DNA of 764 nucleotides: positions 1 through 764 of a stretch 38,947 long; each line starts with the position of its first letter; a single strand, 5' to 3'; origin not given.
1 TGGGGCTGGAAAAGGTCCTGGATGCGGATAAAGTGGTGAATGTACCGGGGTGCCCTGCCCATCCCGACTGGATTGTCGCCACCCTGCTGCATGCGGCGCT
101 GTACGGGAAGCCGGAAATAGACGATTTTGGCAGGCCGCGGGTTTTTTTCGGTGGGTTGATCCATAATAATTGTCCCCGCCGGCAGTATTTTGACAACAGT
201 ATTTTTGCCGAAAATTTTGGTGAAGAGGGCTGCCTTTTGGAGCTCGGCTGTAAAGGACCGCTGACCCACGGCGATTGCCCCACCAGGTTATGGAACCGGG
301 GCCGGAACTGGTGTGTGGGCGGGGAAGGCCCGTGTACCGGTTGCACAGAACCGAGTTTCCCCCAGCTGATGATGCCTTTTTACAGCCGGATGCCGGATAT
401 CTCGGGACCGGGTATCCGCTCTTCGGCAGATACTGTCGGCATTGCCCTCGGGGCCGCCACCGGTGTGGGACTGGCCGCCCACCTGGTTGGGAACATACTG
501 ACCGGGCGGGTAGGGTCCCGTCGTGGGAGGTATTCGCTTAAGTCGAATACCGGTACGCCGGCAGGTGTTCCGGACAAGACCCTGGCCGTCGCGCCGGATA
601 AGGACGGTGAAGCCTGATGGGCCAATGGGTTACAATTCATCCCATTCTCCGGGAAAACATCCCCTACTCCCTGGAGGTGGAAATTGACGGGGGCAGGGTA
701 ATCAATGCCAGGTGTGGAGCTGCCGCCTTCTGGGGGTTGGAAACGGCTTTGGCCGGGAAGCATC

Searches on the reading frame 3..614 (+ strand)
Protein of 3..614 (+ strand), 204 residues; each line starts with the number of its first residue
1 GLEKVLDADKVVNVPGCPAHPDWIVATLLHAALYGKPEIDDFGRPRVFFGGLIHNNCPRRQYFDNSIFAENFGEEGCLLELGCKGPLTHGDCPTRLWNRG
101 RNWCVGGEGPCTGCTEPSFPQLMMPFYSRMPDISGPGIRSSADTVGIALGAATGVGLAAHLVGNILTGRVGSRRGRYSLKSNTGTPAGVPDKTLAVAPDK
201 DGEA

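Call 3: search_protein_families(library=pfam, proteins=[window:3-614:+], max_evalue=0.01)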
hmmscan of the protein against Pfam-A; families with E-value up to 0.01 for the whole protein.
window:3-614:+ (204 aa): 2 families
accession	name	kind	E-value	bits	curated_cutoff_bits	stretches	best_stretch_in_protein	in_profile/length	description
PF14720.11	NiFe_hyd_SSU_C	-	1.3e-31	109.3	27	1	49-127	1-80/80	NiFe/NiFeSe hydrogenase small subunit C-terminal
PF01058.29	Oxidored_q6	-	1.2e-05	25.5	27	1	4-30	100-127/128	NADH ubiquinone oxidoreductase, 20 Kd subunit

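Call 4: search_protein_families(library=ncbifam, proteins=[window:3-614:+], max_evalue=0.01)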
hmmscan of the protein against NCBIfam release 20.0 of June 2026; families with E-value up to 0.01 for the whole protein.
window:3-614:+ (204 aa): 3 families
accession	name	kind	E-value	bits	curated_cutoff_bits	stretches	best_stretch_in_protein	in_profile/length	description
NF045520.1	H2_NiFeSe_small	exception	5.2e-40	137.7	470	1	10-128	184-313/314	NiFeSe hydrogenase small subunit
TIGR00391.1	hydA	subfamily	5.5e-38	131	179.5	1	2-164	178-351/365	hydrogenase small subunit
NF007779.0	PRK10468.1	equivalog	5.8e-28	97.9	659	1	2-118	176-299/372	hydrogenase 2 small subunit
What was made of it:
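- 3..617 (+): 3' part of the small-subunit gene (C-terminal 204 aa; its 5' end lies beyond the window/contig end). It carries the last proximal-cluster Cys (PGCPAHP), the distal HxxC...CxxxxxC motif, the medial Cys motifs and a C-terminal hydrophobic anchor. Pfam NiFe_hyd_SSU_C 1.3e-31 and TIGR00391 hydA (calls 3, 4).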
